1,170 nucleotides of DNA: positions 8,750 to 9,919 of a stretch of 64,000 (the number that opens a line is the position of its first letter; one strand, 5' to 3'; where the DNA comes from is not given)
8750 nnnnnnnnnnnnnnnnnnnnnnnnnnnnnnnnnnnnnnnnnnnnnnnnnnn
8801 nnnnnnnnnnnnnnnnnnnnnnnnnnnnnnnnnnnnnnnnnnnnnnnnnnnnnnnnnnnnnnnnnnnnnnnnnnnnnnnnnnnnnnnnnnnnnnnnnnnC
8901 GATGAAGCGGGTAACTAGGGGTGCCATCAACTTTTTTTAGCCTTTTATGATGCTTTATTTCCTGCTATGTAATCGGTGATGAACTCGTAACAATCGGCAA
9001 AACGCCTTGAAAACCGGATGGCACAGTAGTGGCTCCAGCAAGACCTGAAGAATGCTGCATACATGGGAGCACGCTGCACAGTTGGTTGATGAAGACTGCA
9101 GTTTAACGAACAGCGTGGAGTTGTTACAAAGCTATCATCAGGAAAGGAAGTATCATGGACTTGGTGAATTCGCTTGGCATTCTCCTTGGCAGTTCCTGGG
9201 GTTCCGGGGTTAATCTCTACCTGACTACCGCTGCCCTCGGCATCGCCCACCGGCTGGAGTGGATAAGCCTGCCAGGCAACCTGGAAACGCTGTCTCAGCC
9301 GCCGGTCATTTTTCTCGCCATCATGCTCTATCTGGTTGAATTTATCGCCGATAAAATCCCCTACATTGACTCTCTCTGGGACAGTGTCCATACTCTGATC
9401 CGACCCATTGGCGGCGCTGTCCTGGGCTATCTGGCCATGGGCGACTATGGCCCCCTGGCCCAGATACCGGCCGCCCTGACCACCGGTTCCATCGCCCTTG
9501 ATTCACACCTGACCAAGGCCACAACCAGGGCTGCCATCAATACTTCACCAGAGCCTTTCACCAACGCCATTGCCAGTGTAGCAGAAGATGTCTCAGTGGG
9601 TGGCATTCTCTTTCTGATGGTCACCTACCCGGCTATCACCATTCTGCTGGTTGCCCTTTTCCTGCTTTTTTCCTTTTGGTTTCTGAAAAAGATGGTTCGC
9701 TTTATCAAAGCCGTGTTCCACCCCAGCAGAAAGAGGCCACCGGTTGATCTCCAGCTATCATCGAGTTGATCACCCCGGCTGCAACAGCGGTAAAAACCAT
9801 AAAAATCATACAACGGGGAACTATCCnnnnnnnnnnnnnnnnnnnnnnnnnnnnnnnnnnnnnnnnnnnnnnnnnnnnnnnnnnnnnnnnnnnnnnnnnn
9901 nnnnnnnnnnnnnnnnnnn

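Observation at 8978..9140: Diverged roughly 163-nt intergenic element family with at least four copies in this window (8978-9140, 39573-39736, 56014-56102, partial 48606-48700)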

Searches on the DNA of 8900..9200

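Call 7: search_rna_families(source=window, start=8900, end=9200, threshold=evalue, max_evalue=10, show_alignments=3)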
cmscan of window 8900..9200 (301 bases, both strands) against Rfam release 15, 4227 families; matches with E-value up to 10: 0.
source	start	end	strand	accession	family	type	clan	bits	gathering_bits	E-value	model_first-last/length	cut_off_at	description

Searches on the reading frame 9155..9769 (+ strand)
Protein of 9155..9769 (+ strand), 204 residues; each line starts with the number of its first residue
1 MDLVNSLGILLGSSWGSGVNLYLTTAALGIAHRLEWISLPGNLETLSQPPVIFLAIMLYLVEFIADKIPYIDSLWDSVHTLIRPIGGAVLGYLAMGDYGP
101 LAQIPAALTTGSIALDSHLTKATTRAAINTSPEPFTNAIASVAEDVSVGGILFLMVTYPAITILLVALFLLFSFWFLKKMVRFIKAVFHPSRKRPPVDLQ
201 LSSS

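Call 19: find_encoding_contigs(protein=window:9155-9769:+, flank=10000, max_places=10)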
Protein window:9155-9769:+ (204 aa): 3 contigs read that carry it; 1 place shown.
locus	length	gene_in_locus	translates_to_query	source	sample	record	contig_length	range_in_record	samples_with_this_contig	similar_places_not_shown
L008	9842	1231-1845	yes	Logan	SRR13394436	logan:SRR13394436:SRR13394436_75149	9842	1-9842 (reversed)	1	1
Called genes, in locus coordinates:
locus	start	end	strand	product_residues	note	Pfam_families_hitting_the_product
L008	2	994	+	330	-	?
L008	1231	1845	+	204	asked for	PF13548:DUF4126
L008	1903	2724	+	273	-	PF07885:Ion_trans_2, PF27232:MJ1433_C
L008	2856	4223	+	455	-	PF11737:DUF3300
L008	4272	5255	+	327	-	PF11453:DUF2950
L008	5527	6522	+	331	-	-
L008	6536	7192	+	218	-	-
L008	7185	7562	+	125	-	-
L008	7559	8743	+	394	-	PF12704:MacB_PCD, PF02687:FtsX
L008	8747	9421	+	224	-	PF00005:ABC_tran, PF02463:SMC_N (faint), PF13304:AAA_21 (faint)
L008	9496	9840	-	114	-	?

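Call 22: search_protein_families(library=pfam, proteins=[window:9155-9769:+])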
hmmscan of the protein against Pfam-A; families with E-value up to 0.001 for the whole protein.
window:9155-9769:+ (204 aa): 1 family
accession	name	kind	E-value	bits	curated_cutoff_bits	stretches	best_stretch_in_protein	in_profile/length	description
PF13548.11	DUF4126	-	1.6e-50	171.7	27.5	1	9-179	3-175/175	Domain of unknown function (DUF4126)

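Call 23: find_homologous_proteins(query=window:9155-9769:+, max_evalue=1e-20)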
Query window:9155-9769:+ (204 aa): 5279 proteins with E <= 1e-20 among 5947 candidates; the best 120 are listed.
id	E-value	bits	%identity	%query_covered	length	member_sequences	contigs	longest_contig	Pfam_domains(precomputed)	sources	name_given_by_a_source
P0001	2.9e-126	437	100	100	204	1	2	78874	PF13548.12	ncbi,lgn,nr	ncbi:MAG: DUF4126 domain-containing protein [Deltaproteobacteria bacterium]|nr:DUF4126 domain-contai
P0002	3.4e-92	325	75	97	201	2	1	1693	PF13548.12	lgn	-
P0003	5.1e-92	325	76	95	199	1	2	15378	PF13548.12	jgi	jgi:hypothetical protein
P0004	1.5e-91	323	74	97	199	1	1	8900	PF13548.12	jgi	-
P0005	2.4e-91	323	74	100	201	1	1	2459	PF13548.12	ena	-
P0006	3.8e-91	322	74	96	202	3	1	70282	PF13548.12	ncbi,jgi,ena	jgi:hypothetical protein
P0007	4.2e-91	322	74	100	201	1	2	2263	PF13548.12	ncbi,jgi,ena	-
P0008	1.1e-90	321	73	100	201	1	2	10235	PF13548.12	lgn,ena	-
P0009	1.1e-90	321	74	100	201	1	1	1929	PF13548.12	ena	-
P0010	1.1e-90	321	76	95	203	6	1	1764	PF13548.12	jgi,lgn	-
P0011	1.2e-90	320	73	100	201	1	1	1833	PF13548.12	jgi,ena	-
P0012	1.5e-90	320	74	100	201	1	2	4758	PF13548.12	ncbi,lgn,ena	-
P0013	1.6e-90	320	73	100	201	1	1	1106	PF13548.12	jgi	-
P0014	1.6e-90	320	74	100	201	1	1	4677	PF13548.12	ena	-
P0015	2.1e-90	320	74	97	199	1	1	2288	PF13548.12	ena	-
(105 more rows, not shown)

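Call 24: find_encoding_contigs(protein=P0006, flank=10000, max_places=3)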
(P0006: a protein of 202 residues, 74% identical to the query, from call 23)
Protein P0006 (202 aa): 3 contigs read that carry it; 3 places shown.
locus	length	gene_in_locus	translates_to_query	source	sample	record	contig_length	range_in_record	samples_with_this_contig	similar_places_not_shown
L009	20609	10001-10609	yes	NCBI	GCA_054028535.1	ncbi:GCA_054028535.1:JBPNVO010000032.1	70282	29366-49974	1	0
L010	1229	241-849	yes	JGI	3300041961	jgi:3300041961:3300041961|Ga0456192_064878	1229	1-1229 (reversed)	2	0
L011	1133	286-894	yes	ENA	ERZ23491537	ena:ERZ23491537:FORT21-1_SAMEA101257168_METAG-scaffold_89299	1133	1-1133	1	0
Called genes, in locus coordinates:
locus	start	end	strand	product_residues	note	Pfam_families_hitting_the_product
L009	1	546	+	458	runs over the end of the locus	PF00070:Pyr_redox (faint), PF00890:FAD_binding_2 (faint), PF01134:GIDA (weak), PF01494:FAD_binding_3 (weak), PF03486:HI0933_like, PF12831:FAD_oxidored, PF13450:NAD_binding_8 (weak), PF22780:HI0933_like_1st, +2 more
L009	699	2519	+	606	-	PF00009:GTP_EFTU, PF01926:MMR_HSR1 (weak), PF03144:GTP_EFTU_D2 (weak), PF22042:EF-G_D2, PF00679:EFG_C, PF21018:BipA_C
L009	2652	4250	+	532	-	PF00009:GTP_EFTU, PF01926:MMR_HSR1 (weak), PF22042:EF-G_D2, PF03144:GTP_EFTU_D2, PF14492:EFG_III (weak), PF16658:RF3_C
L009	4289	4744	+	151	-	PF03625:DUF302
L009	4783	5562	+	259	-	PF13852:DUF4197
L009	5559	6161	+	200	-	PF14512:TM1586_NiRdase (faint), PF00881:Nitroreductase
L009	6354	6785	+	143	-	PF09656:PGPGW (weak)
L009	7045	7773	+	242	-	PF01863:YgjP-like, PF10263:SprT-like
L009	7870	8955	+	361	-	PF01625:PMSR, PF01641:SelR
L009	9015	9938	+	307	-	PF03547:Mem_trans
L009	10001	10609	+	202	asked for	PF13548:DUF4126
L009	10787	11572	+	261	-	PF13476:AAA_23 (weak), PF00005:ABC_tran, PF13304:AAA_21 (faint), PF12399:BCA_ABC_TP_C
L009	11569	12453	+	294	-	PF02653:BPD_transp_2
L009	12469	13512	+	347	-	PF02653:BPD_transp_2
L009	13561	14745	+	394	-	PF13433:Peripla_BP_5, PF13458:Peripla_BP_6, PF01094:ANF_receptor (weak)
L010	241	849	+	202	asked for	PF13548:DUF4126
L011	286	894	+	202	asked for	PF13548:DUF4126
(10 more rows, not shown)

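Call 25: find_encoding_contigs(protein=P0003, flank=10000, max_places=3)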
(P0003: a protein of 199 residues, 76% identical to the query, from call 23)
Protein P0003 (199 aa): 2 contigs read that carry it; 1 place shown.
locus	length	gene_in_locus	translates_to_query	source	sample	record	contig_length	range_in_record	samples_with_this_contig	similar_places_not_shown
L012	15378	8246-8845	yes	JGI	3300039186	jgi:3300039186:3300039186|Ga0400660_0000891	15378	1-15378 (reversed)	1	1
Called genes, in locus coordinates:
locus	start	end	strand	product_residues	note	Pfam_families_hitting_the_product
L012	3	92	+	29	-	?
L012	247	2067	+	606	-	PF00009:GTP_EFTU, PF01926:MMR_HSR1 (weak), PF22042:EF-G_D2, PF03144:GTP_EFTU_D2 (weak), PF00679:EFG_C, PF21018:BipA_C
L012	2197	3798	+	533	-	PF00009:GTP_EFTU, PF01926:MMR_HSR1 (weak), PF22042:EF-G_D2, PF03144:GTP_EFTU_D2, PF16658:RF3_C, PF14492:EFG_III (weak)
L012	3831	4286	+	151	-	PF03625:DUF302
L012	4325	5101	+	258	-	PF13852:DUF4197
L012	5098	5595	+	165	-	PF00881:Nitroreductase, PF14512:TM1586_NiRdase (weak)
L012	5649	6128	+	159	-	PF09656:PGPGW (weak)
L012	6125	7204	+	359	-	PF01625:PMSR, PF01641:SelR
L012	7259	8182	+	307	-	PF03547:Mem_trans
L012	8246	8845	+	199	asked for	PF13548:DUF4126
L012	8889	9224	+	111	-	PF01381:HTH_3, PF12844:HTH_19 (weak)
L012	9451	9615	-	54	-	-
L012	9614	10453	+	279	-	PF12161:HsdM_N, PF02384:N6_Mtase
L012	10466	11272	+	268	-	PF02384:N6_Mtase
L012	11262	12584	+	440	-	PF01420:Methylase_S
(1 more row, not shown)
